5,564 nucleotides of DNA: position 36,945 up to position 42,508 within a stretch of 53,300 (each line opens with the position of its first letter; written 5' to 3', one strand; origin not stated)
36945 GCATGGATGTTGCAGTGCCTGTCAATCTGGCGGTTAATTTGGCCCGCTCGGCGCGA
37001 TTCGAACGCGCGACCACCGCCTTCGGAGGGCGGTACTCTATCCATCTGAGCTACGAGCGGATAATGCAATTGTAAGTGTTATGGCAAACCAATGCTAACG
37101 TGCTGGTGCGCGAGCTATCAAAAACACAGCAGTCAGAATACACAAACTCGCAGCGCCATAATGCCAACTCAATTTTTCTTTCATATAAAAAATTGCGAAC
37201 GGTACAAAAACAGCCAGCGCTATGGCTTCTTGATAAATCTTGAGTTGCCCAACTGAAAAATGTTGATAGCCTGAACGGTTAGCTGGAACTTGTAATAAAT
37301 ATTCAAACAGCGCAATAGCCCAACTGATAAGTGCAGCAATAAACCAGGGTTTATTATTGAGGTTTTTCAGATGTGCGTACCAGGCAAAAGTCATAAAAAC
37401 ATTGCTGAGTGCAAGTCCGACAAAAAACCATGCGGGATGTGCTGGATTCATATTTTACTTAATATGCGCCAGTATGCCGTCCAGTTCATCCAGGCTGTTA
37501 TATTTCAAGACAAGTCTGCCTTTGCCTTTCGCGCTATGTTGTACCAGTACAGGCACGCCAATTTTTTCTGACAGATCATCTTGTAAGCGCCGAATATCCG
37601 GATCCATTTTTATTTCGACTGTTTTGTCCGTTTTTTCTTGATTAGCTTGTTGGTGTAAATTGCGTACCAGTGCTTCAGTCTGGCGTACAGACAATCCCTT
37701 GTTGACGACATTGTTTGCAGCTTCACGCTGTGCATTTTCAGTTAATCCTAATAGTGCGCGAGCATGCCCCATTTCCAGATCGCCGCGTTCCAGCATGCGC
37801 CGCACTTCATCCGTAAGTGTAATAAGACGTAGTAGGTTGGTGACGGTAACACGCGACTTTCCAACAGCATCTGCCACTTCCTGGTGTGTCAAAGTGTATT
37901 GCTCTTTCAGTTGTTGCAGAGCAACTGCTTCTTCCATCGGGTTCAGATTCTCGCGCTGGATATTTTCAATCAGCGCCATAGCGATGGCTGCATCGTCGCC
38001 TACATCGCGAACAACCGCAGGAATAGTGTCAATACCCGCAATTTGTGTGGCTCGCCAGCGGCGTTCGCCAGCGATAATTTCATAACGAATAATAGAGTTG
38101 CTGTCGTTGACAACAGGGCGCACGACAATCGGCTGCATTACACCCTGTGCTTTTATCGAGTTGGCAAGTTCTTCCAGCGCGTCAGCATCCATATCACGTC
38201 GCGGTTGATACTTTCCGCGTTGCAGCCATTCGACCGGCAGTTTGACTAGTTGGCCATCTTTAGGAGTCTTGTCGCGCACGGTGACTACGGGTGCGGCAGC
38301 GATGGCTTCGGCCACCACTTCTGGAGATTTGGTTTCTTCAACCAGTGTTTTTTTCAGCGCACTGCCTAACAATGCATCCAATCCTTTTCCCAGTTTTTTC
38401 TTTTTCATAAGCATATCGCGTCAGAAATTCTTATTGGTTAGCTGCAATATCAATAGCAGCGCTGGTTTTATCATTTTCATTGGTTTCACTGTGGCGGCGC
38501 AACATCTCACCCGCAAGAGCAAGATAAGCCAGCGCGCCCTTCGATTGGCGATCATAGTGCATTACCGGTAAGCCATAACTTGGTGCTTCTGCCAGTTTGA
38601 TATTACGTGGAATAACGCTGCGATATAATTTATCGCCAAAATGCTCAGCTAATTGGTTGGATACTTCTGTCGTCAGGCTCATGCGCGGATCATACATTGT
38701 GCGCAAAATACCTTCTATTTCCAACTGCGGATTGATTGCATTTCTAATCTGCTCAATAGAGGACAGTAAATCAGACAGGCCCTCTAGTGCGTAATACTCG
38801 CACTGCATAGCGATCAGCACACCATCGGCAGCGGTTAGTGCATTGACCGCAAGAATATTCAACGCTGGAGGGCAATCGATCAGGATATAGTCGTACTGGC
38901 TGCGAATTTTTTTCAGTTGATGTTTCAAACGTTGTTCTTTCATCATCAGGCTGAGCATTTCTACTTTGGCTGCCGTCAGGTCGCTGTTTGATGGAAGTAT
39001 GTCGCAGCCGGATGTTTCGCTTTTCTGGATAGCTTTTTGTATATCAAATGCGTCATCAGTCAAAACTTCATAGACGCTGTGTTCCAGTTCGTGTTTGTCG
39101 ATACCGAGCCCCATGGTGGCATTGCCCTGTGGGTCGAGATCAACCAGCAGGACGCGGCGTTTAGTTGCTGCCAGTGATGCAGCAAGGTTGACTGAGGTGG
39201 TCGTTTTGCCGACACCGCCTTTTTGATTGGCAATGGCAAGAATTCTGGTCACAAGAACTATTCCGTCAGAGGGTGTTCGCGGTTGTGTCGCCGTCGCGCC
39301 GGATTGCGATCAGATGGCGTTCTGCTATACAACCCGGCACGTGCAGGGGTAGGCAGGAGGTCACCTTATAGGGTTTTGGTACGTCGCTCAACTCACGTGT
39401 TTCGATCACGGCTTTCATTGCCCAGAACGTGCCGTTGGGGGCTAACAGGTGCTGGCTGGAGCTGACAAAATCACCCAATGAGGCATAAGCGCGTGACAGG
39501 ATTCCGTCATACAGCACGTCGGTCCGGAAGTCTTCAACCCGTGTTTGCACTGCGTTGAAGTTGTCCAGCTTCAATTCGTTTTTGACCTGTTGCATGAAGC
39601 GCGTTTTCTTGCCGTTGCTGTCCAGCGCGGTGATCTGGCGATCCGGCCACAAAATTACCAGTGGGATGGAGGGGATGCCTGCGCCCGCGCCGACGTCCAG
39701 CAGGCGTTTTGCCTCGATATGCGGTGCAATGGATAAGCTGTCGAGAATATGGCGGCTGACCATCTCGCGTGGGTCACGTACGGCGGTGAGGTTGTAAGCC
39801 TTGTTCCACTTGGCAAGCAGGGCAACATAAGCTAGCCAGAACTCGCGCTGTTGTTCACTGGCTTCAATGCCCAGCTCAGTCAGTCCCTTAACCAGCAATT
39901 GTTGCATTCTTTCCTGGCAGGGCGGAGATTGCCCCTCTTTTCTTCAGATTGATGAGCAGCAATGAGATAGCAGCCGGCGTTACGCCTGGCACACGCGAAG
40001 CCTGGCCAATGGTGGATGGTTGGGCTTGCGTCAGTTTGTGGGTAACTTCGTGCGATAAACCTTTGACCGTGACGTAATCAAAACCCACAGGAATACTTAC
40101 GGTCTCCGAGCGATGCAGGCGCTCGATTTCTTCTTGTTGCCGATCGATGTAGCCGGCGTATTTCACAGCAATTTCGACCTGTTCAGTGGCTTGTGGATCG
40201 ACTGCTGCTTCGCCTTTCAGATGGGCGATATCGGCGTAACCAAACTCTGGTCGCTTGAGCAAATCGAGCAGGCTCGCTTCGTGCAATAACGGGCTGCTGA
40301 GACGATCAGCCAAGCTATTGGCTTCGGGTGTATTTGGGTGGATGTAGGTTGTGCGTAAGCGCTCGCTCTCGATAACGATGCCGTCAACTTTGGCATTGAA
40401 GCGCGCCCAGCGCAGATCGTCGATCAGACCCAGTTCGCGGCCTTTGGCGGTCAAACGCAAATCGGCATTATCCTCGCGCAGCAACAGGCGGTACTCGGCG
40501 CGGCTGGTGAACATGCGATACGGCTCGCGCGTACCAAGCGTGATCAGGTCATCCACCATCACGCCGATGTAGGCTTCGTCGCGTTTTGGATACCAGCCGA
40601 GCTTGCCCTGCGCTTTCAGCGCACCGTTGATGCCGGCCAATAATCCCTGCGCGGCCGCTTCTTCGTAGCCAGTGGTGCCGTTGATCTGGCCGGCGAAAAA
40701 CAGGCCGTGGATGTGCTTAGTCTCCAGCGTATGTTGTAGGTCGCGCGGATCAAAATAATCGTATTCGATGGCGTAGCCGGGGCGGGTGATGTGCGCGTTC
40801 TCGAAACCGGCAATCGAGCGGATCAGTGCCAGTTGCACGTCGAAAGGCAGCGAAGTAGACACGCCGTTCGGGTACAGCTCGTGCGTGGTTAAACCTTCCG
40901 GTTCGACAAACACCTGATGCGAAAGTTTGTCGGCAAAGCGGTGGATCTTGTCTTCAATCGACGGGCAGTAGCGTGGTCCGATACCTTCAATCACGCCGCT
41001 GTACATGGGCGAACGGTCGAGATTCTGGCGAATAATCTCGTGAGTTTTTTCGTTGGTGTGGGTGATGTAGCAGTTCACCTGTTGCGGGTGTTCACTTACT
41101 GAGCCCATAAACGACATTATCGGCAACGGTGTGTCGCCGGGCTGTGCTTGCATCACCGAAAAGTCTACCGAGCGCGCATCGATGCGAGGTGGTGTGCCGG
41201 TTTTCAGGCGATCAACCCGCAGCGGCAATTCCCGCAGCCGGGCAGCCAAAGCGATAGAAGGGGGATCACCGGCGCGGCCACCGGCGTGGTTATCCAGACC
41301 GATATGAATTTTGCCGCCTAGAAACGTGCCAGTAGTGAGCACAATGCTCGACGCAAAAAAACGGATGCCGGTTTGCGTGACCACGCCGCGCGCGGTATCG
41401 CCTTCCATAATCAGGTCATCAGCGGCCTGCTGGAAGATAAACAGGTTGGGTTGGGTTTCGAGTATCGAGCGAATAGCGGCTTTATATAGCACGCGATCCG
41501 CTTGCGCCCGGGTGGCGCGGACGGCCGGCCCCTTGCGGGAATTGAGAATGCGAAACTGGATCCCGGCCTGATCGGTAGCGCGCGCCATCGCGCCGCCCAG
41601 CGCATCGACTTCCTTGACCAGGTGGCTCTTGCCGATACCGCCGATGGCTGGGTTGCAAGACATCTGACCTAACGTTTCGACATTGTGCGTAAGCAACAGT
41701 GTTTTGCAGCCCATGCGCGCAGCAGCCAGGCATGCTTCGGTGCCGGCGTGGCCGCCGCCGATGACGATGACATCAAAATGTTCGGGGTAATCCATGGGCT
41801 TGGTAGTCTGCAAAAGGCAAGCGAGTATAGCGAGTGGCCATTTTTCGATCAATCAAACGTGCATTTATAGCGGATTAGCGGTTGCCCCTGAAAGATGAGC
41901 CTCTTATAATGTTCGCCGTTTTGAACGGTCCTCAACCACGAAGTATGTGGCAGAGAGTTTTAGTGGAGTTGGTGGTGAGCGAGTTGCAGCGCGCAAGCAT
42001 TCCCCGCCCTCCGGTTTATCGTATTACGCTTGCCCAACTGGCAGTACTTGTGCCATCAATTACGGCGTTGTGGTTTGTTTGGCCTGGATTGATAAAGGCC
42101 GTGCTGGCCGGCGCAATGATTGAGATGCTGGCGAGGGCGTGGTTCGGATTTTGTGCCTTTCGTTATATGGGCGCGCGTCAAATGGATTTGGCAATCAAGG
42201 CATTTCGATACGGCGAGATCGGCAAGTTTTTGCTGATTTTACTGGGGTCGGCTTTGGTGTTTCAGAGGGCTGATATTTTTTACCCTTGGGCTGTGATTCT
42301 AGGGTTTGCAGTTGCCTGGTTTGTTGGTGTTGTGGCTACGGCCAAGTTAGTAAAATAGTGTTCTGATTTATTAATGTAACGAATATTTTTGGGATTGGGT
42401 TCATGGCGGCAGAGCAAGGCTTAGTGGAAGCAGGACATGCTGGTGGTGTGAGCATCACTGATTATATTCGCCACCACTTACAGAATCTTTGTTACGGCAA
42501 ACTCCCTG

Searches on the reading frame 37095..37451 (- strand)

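Call 56: search_protein_families(library=pfam, proteins=[window:37095-37451:-], max_evalue=0.00001)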
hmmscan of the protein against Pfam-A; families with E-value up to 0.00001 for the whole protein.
window:37095-37451:- (118 aa): 1 family
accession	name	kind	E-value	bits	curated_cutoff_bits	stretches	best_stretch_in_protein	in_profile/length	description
PF04342.18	DMT_6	-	7.8e-41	139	25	1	13-112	5-103/104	Putative member of DMT superfamily (DUF486)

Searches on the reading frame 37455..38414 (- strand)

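Call 56: search_protein_families(library=pfam, proteins=[window:37455-38414:-], max_evalue=0.00001)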
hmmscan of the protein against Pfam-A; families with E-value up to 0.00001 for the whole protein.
window:37455-38414:- (319 aa): 3 families
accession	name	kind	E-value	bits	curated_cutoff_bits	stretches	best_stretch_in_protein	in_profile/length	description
PF02195.25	ParB_N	-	1.3e-38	131.3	26.3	1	55-153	2-95/95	ParB N-terminal domain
PF17762.8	HTH_ParB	-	4e-35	120.5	22.6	1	155-254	1-101/102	ParB HTH domain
PF23552.2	ParB_C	-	1.8e-23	82.2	23.8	1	271-319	2-50/50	ParB dimerisation domain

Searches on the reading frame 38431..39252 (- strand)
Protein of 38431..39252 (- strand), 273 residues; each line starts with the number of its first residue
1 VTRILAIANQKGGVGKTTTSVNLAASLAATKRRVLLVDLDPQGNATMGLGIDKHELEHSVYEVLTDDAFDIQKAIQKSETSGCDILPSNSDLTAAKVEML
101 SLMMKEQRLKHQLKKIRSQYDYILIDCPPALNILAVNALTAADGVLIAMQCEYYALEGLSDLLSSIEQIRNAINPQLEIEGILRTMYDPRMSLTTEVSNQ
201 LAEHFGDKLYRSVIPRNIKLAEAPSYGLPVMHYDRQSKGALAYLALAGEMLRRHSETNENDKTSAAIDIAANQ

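Call 56: search_protein_families(library=pfam, proteins=[window:38431-39252:-], max_evalue=0.00001)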
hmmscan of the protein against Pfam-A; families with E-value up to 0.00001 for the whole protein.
window:38431-39252:- (273 aa): 7 families
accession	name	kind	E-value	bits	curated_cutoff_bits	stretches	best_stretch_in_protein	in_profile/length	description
PF13614.12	AAA_31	-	7.8e-69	231.6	27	1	3-179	2-177/177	AAA domain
PF01656.29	CbiA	-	7.8e-30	103.9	25.4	1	5-230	1-125/125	CobQ/CobB/MinD/ParA nucleotide binding domain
PF06564.18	CBP_BcsQ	-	2.9e-15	56.9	21.3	1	4-247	3-230/234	Cellulose biosynthesis protein BcsQ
PF10609.15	ParA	-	2e-11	44.3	27.1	1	2-131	3-123/246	NUBPL iron-transfer P-loop NTPase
PF09140.17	MipZ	-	5.9e-11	42.6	20.7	1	4-152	2-132/262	ATPase MipZ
PF00142.24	Fer4_NifH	-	7e-10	39.3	25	1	10-253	7-247/271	4Fe-4S iron sulfur cluster binding proteins, NifH/frxC family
PF02374.21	ArsA_ATPase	-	5.2e-09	36.2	24.3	1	10-134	8-139/305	Anion-transporting ATPase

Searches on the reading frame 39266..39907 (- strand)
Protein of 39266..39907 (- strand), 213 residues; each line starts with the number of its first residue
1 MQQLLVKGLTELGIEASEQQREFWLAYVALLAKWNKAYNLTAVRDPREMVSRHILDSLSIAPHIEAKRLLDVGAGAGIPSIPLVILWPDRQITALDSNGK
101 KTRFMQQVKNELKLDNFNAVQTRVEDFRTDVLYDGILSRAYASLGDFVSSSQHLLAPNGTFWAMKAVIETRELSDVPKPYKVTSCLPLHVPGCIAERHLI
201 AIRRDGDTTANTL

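Call 56: search_protein_families(library=pfam, proteins=[window:39266-39907:-], max_evalue=0.00001)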
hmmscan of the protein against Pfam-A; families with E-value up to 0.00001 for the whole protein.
window:39266-39907:- (213 aa): 1 family
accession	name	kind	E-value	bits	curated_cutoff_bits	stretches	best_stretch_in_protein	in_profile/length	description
PF02527.21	GidB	-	3.9e-52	176.7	27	1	25-199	6-183/184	rRNA small subunit methyltransferase G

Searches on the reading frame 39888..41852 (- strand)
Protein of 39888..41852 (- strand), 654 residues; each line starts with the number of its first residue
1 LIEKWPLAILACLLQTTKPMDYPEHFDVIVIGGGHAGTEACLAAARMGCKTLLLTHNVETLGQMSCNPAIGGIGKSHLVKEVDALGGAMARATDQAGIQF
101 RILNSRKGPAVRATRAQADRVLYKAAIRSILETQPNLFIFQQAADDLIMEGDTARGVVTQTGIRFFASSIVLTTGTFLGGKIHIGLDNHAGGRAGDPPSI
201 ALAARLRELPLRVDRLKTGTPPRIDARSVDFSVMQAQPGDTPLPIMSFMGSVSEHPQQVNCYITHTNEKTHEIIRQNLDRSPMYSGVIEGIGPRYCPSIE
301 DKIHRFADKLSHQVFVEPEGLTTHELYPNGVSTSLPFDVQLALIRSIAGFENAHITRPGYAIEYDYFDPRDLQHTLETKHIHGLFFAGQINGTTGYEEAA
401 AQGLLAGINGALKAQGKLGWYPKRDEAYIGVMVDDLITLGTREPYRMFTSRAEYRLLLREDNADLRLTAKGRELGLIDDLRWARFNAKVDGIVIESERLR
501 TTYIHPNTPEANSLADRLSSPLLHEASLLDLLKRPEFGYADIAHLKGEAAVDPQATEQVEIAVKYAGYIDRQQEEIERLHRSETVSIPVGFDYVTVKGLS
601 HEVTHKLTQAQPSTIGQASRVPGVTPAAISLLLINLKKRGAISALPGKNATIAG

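Call 17: search_protein_families(library=pfam, proteins=[window:39888-41852:-], max_evalue=0.000001)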
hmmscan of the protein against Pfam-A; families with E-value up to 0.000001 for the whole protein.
window:39888-41852:- (654 aa): 4 families
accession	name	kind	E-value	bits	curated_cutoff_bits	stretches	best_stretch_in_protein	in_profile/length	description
PF01134.28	GIDA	-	2.9e-171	570.3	22.1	1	27-417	1-390/391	Glucose inhibited division protein A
PF21680.2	GIDA_C_1st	-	2.2e-23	83.2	24.7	1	480-573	2-96/96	tRNA modifying enzyme MnmG/GidA C-terminal helical domain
PF13932.14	SAM_GIDA_C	-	1.4e-22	79.7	27.1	1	577-633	1-57/57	tRNA modifying enzyme MnmG/GidA C-terminal helical bundle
PF12831.13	FAD_oxidored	-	2.8e-08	33.9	27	1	27-161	1-128/416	FAD dependent oxidoreductase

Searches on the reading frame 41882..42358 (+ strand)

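Call 56: search_protein_families(library=pfam, proteins=[window:41882-42358:+], max_evalue=0.00001)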
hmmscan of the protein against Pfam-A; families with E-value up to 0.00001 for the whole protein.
window:41882-42358:+ (158 aa): 1 family
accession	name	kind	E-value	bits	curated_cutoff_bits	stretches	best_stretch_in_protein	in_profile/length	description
PF03899.21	ATP-synt_I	-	1.9e-07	31.9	25.1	1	47-142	1-98/99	ATP synthase I chain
